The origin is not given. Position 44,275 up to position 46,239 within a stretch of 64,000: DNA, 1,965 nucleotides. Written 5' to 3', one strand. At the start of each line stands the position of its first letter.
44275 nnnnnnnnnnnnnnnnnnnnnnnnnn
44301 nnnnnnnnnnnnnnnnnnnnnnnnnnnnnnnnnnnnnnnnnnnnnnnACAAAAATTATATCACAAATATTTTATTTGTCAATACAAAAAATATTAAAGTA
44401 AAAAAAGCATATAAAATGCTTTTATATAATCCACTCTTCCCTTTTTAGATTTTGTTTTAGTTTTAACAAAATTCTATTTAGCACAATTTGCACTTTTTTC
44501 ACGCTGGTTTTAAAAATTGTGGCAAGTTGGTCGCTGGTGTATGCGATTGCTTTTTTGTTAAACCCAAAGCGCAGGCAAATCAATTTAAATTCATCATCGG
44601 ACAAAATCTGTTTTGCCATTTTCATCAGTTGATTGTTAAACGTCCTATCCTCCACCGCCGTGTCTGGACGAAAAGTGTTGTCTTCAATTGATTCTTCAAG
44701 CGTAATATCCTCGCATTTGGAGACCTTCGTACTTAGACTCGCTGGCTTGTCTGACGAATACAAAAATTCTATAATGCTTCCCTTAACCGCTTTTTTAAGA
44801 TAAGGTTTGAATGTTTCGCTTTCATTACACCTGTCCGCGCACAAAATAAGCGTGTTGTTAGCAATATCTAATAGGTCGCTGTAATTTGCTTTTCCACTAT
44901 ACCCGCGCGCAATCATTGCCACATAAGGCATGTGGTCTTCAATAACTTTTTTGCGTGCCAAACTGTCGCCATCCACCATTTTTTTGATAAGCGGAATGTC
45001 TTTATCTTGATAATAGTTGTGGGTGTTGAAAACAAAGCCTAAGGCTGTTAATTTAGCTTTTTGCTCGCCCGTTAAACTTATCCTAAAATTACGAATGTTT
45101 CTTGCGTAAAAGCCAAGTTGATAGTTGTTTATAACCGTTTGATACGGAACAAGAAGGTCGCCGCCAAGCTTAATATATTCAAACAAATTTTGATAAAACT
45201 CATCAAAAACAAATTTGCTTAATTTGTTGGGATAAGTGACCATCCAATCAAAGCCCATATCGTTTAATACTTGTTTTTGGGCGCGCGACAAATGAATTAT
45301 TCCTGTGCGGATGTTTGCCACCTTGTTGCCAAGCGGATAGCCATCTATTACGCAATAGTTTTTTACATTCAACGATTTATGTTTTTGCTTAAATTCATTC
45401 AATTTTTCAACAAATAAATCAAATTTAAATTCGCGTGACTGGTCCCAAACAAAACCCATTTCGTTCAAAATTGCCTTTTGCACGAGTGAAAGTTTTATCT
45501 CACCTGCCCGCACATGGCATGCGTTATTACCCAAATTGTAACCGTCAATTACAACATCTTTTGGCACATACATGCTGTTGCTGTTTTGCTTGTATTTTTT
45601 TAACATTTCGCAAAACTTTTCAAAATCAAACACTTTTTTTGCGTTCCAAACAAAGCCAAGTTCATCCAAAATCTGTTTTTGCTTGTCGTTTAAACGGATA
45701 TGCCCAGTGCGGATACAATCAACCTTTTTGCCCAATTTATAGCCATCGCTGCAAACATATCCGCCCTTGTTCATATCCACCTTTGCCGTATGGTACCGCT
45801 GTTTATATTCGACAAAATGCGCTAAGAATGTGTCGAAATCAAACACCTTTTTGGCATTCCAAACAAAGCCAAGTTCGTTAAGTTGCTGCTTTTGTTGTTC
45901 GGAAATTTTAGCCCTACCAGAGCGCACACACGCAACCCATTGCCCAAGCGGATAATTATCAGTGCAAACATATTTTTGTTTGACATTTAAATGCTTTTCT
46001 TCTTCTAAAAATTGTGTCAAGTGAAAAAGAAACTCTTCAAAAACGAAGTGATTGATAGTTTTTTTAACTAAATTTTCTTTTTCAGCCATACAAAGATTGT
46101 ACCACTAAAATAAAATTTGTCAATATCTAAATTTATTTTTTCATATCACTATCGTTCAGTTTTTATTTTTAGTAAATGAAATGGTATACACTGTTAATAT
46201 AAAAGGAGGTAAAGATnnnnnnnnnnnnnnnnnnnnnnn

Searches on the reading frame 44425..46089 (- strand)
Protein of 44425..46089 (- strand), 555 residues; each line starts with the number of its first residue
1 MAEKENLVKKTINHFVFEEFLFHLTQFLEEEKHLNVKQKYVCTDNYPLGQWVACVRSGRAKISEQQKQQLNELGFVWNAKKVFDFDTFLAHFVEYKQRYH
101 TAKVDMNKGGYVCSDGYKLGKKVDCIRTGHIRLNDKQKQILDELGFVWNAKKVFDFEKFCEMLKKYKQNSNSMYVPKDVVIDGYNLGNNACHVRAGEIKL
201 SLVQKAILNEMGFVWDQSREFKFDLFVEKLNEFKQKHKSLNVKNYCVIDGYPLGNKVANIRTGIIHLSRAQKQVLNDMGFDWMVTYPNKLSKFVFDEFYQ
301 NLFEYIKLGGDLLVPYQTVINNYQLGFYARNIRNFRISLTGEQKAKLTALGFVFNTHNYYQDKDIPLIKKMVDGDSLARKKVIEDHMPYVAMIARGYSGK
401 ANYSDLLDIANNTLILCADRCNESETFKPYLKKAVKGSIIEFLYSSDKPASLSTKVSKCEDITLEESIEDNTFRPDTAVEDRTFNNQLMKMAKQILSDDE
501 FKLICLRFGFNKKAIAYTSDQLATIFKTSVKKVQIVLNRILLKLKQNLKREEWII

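Call 7: search_protein_families(library=pfam, proteins=[window:44425-46089:-], max_evalue=1)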
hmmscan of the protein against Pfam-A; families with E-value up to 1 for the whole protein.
window:44425-46089:- (555 aa): 4 families
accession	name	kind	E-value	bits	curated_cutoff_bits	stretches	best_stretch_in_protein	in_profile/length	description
PF03457.19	HA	-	5.2e-40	136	28.4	5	17-75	5-64/64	Helicase associated domain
PF09681.16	Phage_rep_org_N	-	0.013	15.9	23.3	1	513-538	50-75/121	N-terminal phage replisome organiser (Phage_rep_org_N)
PF07813.17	LTXXQ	-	0.037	15.2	24.3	0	333-350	82-99/100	LTXXQ motif family protein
PF04539.22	Sigma70_r3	-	0.25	11.9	25.3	1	441-471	39-69/78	Sigma-70 region 3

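Call 9: search_protein_families(library=ncbifam, proteins=[window:44425-46089:-], max_evalue=1)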
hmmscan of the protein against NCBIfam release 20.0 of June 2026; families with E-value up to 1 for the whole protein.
window:44425-46089:- (555 aa): 25 families
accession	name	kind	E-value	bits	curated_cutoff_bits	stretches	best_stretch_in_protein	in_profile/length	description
TIGR02937.1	sigma70-ECF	superfamily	1.8e-12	47.2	42.9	1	378-548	2-165/165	sigma-70 family RNA polymerase sigma factor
TIGR02393.1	RpoD_Cterm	equivalog_domain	8e-10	38.7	354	1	443-551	124-231/238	RNA polymerase sigma factor RpoD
TIGR02997.1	Sig70-cyanoRpoD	subfamily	1e-09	38.1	384.5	1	440-545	195-298/298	RNA polymerase sigma factor, RpoD/SigA family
TIGR02394.1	rpoS_proteo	equivalog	2.6e-09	37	378.7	2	431-551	159-277/285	RNA polymerase sigma factor RpoS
NF006666.0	PRK09210.1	equivalog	3.7e-08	33.1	572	2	441-546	254-358/370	RNA polymerase sigma factor RpoD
NF005920.0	PRK07921.1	subfamily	5.8e-07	28.8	464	1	438-547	209-317/328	RNA polymerase sigma factor SigB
NF004615.0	PRK05949.1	subfamily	1.2e-06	27.7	530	1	439-512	211-283/327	RNA polymerase sigma factor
NF005642.0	PRK07405.1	subfamily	3.4e-06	26.5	524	1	439-547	202-308/318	RNA polymerase sigma factor SigD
NF005785.0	PRK07598.1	equivalog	4e-06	25.9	554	1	439-551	295-405/415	RNA polymerase sigma factor SigC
NF006158.0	PRK08301.1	equivalog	6.5e-06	25.8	339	1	361-550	43-239/241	RNA polymerase sporulation sigma factor SigE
NF004471.0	PRK05803.1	subfamily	1.2e-05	24.7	252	1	363-552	36-232/235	RNA polymerase sporulation sigma factor SigK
TIGR02835.1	spore_sigmaE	equivalog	1.3e-05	24.7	348.6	1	364-550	39-232/234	RNA polymerase sporulation sigma factor SigE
NF004207.0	PRK05657.1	equivalog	1.3e-05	24.7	394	2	439-551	209-320/329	RNA polymerase sigma factor RpoS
TIGR02846.1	spore_sigmaK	equivalog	1.5e-05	24.6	298.65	1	361-548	32-226/227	RNA polymerase sporulation sigma factor SigK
NF004566.0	PRK05901.2-4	equivalog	0.00016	21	531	1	448-547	333-433/448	RNA polymerase sigma factor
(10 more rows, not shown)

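Call 10: search_protein_families(library=phrogs, proteins=[window:44425-46089:-], max_evalue=1)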
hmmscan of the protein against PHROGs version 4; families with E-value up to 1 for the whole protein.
window:44425-46089:- (555 aa): 7 families
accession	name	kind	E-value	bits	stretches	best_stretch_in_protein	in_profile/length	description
phrog_351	-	transcription regulation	6.3e-13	49.2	1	364-552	490-730/928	RNA polymerase sigma factor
phrog_20949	-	unknown function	0.0011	20.2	0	134-150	27-43/77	-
phrog_9497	-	unknown function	0.025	15.9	0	177-237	15-71/87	-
phrog_9005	-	unknown function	0.087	14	1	434-544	5-108/113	-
phrog_28522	-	unknown function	0.14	13.4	1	393-439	21-67/109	-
phrog_38819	-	unknown function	0.17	12.9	0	196-247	2-53/122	-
phrog_5372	-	unknown function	0.27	12.3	0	87-130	32-75/87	-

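Call 63: list_cluster_members(proteins=[window:44425-46089:-, window:42851-44347:-, P0013, P0009])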
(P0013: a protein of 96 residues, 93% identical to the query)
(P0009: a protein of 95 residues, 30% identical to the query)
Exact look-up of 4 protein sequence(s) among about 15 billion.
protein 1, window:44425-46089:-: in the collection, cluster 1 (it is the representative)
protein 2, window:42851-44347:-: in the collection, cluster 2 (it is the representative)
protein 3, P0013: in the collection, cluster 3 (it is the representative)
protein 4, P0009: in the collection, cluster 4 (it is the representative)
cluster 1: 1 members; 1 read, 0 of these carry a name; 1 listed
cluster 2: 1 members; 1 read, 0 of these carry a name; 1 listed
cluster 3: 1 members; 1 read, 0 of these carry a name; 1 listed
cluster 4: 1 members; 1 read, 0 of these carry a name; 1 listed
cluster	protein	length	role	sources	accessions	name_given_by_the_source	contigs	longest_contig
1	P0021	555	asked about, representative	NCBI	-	-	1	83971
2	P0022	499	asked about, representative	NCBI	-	-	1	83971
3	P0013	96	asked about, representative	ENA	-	-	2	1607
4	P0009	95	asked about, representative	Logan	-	-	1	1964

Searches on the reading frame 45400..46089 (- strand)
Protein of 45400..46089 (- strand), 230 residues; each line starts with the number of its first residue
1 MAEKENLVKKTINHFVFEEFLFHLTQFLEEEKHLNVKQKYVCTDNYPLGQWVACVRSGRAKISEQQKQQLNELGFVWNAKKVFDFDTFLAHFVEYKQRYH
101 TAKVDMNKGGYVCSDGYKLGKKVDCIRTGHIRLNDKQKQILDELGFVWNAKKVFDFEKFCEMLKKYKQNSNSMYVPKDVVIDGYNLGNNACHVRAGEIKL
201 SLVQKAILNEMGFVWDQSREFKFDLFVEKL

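Call 97: search_solved_structures(query=window:45400-46089:-, max_evalue=1)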
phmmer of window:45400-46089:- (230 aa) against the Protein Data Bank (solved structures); distinct sequences matched with E-value up to 1: 1.
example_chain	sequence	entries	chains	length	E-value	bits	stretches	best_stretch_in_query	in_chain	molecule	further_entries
3fa2_A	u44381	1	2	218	0.97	12.3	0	60-93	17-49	BRCA1-associated RING domain protein 1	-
